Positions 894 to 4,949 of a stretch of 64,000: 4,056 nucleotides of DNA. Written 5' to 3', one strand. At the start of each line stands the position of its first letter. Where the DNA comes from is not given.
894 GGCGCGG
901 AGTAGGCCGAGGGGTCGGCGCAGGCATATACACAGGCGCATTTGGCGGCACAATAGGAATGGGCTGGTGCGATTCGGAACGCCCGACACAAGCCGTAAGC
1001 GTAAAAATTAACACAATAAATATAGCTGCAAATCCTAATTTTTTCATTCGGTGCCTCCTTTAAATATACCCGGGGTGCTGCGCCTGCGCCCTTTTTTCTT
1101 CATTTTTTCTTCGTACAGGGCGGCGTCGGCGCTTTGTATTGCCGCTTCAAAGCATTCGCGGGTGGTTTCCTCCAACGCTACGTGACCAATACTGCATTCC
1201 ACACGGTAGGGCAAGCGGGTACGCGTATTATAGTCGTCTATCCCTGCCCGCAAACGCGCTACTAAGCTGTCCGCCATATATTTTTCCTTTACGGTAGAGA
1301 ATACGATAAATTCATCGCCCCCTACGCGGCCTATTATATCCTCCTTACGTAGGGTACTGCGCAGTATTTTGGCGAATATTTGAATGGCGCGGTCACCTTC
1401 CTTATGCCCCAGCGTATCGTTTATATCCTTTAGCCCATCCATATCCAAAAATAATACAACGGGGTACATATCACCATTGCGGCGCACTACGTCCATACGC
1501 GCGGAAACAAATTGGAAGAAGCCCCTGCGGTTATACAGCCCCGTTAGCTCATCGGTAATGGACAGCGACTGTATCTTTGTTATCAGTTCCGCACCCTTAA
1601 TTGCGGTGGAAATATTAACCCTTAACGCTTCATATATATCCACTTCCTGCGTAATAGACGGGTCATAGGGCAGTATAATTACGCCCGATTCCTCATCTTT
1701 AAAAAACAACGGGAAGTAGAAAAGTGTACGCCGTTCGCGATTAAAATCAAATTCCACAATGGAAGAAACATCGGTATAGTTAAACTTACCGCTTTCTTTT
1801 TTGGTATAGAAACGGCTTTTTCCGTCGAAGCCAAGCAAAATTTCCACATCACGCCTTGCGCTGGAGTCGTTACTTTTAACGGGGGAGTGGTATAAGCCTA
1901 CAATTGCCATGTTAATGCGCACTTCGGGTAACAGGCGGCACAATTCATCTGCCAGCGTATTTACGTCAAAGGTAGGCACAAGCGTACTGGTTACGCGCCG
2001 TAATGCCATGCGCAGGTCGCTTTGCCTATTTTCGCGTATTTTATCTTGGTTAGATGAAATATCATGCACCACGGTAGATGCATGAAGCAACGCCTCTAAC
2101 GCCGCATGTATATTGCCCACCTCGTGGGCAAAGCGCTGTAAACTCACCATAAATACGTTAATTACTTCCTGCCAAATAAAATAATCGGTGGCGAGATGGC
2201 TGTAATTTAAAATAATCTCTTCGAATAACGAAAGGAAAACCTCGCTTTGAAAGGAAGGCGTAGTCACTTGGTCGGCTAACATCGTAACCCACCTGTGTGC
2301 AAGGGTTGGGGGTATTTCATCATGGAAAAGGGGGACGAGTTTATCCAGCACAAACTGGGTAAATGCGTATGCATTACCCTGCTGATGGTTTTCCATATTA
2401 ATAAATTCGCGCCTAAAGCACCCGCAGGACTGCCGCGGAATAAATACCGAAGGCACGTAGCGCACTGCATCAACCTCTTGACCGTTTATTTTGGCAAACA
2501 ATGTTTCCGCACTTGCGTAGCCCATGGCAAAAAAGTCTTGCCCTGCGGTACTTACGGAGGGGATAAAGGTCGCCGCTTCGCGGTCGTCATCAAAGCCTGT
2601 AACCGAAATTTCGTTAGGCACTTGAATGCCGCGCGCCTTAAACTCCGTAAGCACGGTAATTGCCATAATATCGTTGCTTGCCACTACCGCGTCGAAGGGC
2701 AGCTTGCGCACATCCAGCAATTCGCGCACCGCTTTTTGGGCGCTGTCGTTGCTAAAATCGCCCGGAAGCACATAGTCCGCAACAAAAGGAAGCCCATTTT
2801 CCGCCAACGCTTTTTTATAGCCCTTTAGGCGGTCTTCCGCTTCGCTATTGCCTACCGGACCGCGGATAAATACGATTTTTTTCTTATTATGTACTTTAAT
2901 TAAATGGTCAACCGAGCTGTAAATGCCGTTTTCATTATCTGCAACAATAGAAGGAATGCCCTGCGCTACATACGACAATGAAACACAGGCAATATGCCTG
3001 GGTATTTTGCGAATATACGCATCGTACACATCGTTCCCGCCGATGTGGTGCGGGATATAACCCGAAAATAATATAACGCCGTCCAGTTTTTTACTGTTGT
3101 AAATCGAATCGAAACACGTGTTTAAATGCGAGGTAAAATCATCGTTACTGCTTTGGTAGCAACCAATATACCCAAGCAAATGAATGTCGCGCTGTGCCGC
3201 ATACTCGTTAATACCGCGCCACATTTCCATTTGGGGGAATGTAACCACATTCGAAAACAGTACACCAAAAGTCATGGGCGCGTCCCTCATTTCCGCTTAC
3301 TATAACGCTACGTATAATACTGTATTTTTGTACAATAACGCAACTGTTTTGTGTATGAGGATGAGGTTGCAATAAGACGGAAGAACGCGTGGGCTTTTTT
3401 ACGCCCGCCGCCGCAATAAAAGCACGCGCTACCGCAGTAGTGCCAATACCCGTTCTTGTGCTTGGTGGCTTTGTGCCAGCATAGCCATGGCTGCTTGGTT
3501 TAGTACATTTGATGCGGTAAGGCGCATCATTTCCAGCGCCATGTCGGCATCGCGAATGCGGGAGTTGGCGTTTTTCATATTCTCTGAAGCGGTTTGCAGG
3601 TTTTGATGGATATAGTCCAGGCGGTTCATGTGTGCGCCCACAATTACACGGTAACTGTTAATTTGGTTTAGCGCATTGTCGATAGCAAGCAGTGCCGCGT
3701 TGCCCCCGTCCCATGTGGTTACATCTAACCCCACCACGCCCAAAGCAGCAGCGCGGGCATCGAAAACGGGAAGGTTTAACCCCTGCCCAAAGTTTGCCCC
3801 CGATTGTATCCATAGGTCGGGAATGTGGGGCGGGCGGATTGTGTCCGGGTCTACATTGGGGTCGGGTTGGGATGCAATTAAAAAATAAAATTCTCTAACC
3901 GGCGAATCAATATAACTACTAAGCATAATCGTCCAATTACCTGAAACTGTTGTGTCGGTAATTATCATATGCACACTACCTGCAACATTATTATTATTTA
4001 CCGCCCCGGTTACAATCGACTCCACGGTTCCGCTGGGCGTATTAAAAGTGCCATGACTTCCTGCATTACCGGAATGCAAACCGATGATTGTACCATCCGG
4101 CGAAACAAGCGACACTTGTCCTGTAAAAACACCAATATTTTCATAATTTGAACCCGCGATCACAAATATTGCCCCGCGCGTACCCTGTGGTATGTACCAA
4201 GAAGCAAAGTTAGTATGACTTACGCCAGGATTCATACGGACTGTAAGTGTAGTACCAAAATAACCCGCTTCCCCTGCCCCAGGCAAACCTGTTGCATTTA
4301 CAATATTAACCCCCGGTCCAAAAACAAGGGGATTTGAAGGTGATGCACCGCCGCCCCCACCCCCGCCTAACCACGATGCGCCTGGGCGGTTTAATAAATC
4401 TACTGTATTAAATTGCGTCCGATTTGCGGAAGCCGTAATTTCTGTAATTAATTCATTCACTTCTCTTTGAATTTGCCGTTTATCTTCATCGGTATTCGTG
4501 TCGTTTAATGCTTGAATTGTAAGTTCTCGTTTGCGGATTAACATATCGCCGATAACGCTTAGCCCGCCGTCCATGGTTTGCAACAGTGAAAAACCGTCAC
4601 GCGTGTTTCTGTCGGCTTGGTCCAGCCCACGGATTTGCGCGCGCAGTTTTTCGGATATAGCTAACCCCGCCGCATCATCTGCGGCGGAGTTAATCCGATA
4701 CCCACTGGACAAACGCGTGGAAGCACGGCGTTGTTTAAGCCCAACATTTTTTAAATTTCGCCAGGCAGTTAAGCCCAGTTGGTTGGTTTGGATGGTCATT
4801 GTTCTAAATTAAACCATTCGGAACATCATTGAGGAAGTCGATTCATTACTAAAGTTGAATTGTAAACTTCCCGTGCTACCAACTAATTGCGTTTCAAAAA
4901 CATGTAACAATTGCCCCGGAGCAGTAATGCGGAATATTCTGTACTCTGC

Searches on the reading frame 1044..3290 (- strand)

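Call 5: search_protein_families(library=pfam, proteins=[window:1044-3290:-], max_evalue=0.01)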
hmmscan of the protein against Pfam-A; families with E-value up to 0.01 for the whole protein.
window:1044-3290:- (748 aa): 4 families
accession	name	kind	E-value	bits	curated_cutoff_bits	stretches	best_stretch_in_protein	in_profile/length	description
PF00990.26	GGDEF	-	3.6e-35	121.5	23.8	1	578-734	2-160/161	Diguanylate cyclase, GGDEF domain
PF13377.12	Peripla_BP_3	-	9.4e-28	97.8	26.5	1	127-289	1-167/167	Periplasmic binding protein-like domain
PF13407.12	Peripla_BP_4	-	1.2e-15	58.2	35.1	1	133-272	118-258/258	Periplasmic binding protein domain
PF00532.27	Peripla_BP_1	-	1.1e-14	55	22.2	1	98-273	83-267/281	Periplasmic binding proteins and sugar binding domain of LacI family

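Call 6: search_protein_families(library=ncbifam, proteins=[window:1044-3290:-], max_evalue=0.01)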
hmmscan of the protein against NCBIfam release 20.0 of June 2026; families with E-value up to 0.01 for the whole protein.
window:1044-3290:- (748 aa): 36 families (the best 25 are shown)
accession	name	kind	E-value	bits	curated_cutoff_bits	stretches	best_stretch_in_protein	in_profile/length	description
TIGR00254.1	GGDEF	domain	8.7e-38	129.7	37.4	1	574-735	2-163/168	diguanylate cyclase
NF040885.1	diguan_DgcJ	equivalog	1.9e-31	109.4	500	1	576-734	340-491/493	diguanylate cyclase DgcJ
NF007075.0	PRK09526.1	subfamily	4.6e-31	108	340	1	111-294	157-336/358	LacI family DNA-binding transcriptional regulator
NF038266.1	diguan_SiaD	equivalog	6.7e-31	107.6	290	1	568-737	85-251/252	biofilm regulation diguanylate cyclase SiaD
NF008269.0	PRK11041.1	equivalog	4.9e-30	104.7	436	1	21-275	83-322/342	DNA-binding transcriptional regulator CytR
NF007423.1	PRK09966.1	equivalog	9.9e-28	97.1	325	1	577-729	239-390/390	diguanylate cyclase DgcN/YfiN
NF007599.0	PRK10245.1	equivalog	1.5e-27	96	402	1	558-738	191-367/371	diguanylate cyclase AdrA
NF007135.0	PRK09581.1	equivalog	6e-27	94.6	474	1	574-736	289-450/457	PleD family two-component system response regulator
NF051473.1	DigCycDgcsShew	equivalog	3.6e-25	88.9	400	1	560-736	118-286/291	diguanylate cyclase DgcS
NF007380.0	PRK09894.1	equivalog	7.2e-24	84.6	256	1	573-737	125-283/296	diguanylate cyclase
NF007979.0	PRK10703.1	equivalog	2.3e-23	82.8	501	1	65-277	112-320/341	HTH-type transcriptional repressor PurR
NF011955.1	PRK15426.1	equivalog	3.5e-23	81.6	408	1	573-737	394-557/564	cellulose biosynthesis regulator diguanylate cyclase DgcQ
NF041606.1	dguan_cyc_DgcA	equivalog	4e-23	81.9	370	1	525-737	125-335/340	diguanylate cyclase DgcA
NF007743.0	PRK10423.1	equivalog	1.3e-22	80.4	531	1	54-277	102-317/330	ribose operon transcriptional repressor RbsR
TIGR01481.1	ccpA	equivalog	4.3e-22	79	442.35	1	7-275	62-314/330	catabolite control protein A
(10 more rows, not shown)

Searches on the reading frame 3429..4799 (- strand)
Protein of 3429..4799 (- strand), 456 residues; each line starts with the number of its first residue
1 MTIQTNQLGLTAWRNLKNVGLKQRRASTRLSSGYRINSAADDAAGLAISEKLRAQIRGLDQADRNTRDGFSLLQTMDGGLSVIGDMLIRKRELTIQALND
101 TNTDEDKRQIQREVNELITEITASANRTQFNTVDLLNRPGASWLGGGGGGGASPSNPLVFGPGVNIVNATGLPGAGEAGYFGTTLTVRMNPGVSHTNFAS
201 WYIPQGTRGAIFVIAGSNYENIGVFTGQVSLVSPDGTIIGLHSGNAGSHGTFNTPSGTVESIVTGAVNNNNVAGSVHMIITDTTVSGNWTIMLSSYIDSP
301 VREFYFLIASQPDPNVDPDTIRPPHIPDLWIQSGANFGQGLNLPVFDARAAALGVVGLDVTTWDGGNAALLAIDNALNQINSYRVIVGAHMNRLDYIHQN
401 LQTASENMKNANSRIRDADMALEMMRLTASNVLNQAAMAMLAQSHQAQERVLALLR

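Call 5: search_protein_families(library=pfam, proteins=[window:3429-4799:-], max_evalue=0.01)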
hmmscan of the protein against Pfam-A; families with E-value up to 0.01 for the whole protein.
window:3429-4799:- (456 aa): 2 families
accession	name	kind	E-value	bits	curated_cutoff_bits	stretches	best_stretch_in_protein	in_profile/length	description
PF00669.25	Flagellin_N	-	9.5e-34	116.9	26.6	1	3-137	1-135/139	Bacterial flagellin N-terminal helical region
PF00700.27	Flagellin_C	-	8.7e-19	68.1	23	1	372-455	3-86/86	Bacterial flagellin C-terminal helical region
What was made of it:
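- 3429..4799 (-): Second gene of the inferred target operon: flagellin, 9 nt after the surface-protein stop. Flagellin_N E 9.5e-34 and Flagellin_C E 8.7e-19 (call 5).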

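Call 6: search_protein_families(library=ncbifam, proteins=[window:3429-4799:-], max_evalue=0.01)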
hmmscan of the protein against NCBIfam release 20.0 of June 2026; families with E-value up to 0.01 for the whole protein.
window:3429-4799:- (456 aa): 27 families (the best 25 are shown)
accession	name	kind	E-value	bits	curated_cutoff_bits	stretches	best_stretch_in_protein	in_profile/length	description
NF006467.0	PRK08869.1-2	subfamily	1.1e-59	202.6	443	2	3-138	5-140/400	flagellin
NF009448.0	PRK12806.1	equivalog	4.2e-58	197.3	531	2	3-137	5-139/475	flagellin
NF009444.0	PRK12802.1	equivalog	1.1e-53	182.6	332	2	1-138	3-140/282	flagellin domain-containing protein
NF006466.0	PRK08869.1-1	subfamily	1.6e-53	182.6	426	2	2-137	4-139/377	flagellin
NF009446.0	PRK12804.1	subfamily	8.6e-53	179.8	352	2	18-138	19-139/301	flagellin Hag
NF005294.0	PRK06819.1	subfamily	1.4e-52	179.5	387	2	3-137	5-139/376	FliC/FljB family flagellin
NF006468.0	PRK08869.1-3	subfamily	4.9e-50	170.7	436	2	2-137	4-139/378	polar flagellin E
NF009449.0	PRK12807.1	subfamily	7e-50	170.2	347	2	3-146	3-146/287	flagellin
NF006470.0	PRK08869.1-5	equivalog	3.3e-47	161.5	423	2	2-137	3-138/388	flagellin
NF005953.0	PRK08026.1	subfamily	1.9e-45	156.4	619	2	3-140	5-142/548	FliC/FljB family flagellin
NF009450.0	PRK12808.1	equivalog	2.6e-45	155.9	476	2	2-137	2-137/476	flagellin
NF009445.0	PRK12803.1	equivalog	3e-45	154.9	450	2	2-138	2-138/335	flagellin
NF006469.0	PRK08869.1-4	equivalog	6.6e-45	154.1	627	2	1-137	3-139/377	flagellin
NF009447.0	PRK12805.1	equivalog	1.9e-40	139.2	404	2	1-138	1-138/287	FliC/FljB family flagellin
NF038071.1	lat_flg_LafA_2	exception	7.9e-40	137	365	2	2-139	4-141/284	lateral flagellin LafA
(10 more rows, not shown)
